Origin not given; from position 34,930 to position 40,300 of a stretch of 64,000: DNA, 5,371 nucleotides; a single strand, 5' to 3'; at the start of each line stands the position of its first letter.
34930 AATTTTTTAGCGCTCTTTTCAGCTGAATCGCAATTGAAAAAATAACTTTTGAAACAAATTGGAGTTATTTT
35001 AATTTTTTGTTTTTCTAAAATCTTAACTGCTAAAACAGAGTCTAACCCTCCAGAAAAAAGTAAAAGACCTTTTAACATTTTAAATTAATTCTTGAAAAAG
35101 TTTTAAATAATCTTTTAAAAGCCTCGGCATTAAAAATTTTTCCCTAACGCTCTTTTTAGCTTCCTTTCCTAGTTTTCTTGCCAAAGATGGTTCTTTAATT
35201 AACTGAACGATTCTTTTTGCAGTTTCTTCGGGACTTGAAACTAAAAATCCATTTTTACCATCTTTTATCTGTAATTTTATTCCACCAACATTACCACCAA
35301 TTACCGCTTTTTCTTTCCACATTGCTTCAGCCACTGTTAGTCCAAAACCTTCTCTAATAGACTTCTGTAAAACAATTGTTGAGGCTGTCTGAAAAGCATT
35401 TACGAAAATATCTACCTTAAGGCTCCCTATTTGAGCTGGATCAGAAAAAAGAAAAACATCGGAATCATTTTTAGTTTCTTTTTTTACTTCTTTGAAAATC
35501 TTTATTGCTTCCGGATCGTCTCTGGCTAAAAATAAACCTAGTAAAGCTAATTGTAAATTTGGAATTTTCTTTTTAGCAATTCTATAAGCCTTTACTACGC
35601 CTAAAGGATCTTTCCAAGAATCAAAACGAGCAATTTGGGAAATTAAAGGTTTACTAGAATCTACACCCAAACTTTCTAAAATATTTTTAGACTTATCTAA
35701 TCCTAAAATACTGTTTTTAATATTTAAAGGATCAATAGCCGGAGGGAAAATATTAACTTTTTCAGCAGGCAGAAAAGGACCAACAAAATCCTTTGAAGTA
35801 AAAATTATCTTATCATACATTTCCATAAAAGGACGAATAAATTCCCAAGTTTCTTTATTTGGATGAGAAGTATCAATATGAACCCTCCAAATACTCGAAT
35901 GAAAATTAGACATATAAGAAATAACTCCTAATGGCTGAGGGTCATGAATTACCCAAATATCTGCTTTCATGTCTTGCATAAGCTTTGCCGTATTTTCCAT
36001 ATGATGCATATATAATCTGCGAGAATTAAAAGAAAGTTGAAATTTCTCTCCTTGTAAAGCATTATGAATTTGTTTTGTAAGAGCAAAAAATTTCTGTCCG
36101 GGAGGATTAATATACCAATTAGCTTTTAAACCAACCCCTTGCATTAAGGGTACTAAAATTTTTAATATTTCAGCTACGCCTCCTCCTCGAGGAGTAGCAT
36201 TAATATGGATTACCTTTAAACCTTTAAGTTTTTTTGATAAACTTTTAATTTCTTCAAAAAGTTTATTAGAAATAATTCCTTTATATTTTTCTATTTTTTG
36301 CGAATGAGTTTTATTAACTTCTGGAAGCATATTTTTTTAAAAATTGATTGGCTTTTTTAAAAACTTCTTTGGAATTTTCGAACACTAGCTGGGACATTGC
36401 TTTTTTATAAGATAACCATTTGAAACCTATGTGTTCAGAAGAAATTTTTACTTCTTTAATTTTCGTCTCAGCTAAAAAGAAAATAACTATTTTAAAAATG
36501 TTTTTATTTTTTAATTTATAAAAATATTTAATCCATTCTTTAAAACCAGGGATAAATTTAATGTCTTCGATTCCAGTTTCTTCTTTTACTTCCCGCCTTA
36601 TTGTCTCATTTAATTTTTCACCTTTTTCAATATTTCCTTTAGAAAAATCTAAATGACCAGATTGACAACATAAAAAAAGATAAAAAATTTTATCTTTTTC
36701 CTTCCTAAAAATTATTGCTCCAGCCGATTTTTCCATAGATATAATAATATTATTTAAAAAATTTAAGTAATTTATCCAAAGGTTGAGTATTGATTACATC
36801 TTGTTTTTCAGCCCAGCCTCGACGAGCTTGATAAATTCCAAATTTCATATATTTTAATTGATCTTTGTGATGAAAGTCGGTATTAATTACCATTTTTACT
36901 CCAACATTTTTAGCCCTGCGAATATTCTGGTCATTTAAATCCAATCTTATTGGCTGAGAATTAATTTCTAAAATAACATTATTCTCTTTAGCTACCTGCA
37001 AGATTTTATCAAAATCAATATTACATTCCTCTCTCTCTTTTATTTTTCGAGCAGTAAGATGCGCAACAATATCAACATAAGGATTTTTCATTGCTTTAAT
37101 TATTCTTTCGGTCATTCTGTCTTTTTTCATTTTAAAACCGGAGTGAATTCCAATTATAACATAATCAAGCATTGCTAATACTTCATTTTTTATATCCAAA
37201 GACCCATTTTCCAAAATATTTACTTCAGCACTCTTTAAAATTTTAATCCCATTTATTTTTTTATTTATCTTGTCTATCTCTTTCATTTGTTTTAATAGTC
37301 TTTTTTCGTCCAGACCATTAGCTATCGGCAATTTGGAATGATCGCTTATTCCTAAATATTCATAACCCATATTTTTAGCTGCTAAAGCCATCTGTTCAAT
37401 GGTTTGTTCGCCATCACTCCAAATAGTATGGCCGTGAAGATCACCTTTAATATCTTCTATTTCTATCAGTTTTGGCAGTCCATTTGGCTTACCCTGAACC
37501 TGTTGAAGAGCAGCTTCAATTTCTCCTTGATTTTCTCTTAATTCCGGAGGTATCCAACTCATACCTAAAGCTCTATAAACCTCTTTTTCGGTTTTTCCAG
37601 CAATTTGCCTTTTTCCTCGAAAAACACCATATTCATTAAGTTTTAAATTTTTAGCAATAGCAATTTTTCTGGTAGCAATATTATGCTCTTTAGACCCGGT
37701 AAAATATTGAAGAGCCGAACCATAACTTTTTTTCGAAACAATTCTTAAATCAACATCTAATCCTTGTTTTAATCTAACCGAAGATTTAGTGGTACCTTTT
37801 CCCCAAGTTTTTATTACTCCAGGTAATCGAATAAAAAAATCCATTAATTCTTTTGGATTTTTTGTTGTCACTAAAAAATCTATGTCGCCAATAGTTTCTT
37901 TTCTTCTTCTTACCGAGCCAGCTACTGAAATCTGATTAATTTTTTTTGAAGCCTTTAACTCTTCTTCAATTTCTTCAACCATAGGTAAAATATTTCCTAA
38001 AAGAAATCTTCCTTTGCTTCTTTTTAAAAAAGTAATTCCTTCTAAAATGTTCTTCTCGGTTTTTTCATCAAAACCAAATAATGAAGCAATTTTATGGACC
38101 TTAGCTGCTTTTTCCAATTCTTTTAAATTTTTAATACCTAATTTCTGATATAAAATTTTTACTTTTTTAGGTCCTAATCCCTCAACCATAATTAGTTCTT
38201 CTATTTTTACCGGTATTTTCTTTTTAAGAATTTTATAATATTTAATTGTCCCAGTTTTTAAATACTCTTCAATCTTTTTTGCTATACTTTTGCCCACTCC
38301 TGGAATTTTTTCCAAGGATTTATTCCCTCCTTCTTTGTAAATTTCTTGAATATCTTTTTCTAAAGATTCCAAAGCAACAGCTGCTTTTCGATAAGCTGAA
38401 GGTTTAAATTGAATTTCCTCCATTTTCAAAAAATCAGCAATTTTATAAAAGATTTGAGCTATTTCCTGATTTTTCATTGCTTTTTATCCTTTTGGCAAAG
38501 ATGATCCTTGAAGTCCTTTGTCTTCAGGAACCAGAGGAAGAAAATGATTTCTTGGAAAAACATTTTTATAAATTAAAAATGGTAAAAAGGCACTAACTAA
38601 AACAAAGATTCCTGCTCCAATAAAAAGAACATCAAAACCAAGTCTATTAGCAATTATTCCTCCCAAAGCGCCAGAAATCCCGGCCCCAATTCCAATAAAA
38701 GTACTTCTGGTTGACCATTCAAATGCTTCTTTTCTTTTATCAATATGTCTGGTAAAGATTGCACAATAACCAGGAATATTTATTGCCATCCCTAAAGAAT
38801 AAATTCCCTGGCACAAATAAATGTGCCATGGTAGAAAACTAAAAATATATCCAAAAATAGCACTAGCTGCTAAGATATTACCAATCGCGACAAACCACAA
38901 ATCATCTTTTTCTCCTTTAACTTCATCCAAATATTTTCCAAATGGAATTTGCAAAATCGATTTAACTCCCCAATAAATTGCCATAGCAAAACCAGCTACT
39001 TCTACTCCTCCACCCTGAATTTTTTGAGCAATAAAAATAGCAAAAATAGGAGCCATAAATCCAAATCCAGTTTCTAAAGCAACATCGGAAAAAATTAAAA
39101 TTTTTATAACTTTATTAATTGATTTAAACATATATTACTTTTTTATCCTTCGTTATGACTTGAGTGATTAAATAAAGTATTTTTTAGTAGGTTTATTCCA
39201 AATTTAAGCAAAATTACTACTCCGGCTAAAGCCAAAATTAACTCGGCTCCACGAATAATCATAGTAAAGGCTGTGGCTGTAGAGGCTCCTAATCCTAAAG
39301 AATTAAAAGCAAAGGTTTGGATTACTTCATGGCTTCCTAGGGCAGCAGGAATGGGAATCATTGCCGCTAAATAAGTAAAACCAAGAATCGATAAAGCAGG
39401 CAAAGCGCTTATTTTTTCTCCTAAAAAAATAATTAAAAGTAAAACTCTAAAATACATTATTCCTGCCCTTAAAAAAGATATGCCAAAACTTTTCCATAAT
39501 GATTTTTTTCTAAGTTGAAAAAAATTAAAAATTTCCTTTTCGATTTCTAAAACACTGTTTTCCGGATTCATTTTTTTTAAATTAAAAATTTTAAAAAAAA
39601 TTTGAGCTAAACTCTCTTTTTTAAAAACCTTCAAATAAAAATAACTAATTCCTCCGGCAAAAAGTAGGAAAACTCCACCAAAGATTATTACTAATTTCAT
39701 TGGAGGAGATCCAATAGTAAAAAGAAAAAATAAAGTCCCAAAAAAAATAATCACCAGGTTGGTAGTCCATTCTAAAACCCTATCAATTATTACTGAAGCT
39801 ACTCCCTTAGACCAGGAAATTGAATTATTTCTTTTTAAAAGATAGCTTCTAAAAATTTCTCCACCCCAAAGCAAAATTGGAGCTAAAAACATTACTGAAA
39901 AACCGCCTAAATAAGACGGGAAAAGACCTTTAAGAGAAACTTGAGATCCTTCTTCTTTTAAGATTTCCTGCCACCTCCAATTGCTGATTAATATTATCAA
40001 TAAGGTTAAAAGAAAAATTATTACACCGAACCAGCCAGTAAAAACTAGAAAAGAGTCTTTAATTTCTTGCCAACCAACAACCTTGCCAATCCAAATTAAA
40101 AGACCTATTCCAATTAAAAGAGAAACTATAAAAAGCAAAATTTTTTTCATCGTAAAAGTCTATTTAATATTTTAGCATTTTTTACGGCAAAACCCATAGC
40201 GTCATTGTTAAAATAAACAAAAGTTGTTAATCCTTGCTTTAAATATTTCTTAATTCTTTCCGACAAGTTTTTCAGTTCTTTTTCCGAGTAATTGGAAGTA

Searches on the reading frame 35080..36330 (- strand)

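Call 53: search_protein_families(library=pfam, proteins=[window:35080-36330:-], max_evalue=0.00001)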
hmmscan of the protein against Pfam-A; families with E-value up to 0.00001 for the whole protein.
window:35080-36330:- (416 aa): 3 families
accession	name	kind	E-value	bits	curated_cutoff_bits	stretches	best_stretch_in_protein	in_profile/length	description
PF21269.3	TreT_GT1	-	2.7e-47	160.5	27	1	42-183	1-143/144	Trehalose synthase, N-terminal domain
PF00534.26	Glycos_transf_1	-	9.4e-23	81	26.4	1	216-393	4-171/172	Glycosyl transferases group 1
PF13692.12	Glyco_trans_1_4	-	9e-11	42.7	27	1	307-379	69-141/142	Glycosyl transferases group 1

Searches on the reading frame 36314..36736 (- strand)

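Call 53: search_protein_families(library=pfam, proteins=[window:36314-36736:-], max_evalue=0.00001)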
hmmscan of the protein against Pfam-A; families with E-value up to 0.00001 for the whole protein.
window:36314-36736:- (140 aa): 1 family
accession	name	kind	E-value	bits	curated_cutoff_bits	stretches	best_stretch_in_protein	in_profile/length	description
PF00293.34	NUDIX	-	5.3e-16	59.3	21.1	1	4-125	5-130/134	NUDIX domain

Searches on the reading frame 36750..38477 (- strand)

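Call 53: search_protein_families(library=pfam, proteins=[window:36750-38477:-], max_evalue=0.00001)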
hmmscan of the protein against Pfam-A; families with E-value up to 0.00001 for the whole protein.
window:36750-38477:- (575 aa): 5 families
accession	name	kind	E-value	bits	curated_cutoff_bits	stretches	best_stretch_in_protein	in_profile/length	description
PF14791.11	DNA_pol_B_thumb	-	3.1e-24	85.1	25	1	255-315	1-63/63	DNA polymerase beta thumb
PF14716.13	HHH_8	-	9.4e-19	68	30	1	1-77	1-72/73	Helix-hairpin-helix domain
PF02811.25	PHP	-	3.8e-11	44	26.4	1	346-507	1-163/164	PHP domain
PF14520.12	HHH_5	-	8.3e-11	42.7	27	1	93-147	2-54/57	Helix-hairpin-helix domain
PF14792.12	DNA_pol_B_palm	-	7.1e-06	26.7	25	0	168-210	12-54/113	DNA polymerase beta palm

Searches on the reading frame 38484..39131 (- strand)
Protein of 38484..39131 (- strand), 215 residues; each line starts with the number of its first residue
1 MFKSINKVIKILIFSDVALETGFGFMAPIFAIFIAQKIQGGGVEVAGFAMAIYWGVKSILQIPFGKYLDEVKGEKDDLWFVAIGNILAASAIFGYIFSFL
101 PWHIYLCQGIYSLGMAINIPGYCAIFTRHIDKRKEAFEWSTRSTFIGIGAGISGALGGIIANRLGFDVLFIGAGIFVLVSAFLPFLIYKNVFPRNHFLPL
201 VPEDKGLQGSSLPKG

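Call 54: search_protein_families(library=pfam, proteins=[window:38484-39131:-], max_evalue=0.00001)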
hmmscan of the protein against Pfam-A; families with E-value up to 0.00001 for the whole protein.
window:38484-39131:- (215 aa): 1 family
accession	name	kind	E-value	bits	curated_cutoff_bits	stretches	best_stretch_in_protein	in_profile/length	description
PF07690.21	MFS_1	-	6.4e-16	58.6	33.4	1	21-195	10-179/347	Major Facilitator Superfamily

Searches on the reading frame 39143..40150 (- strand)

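Call 54: search_protein_families(library=pfam, proteins=[window:39143-40150:-], max_evalue=0.00001)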
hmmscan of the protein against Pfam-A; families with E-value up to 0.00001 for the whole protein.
window:39143-40150:- (335 aa): 1 family
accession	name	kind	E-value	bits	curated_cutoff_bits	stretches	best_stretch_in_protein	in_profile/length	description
PF03706.18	LPG_synthase_TM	-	5.9e-38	131.5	33.4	1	8-308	2-299/302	Lysylphosphatidylglycerol synthase TM region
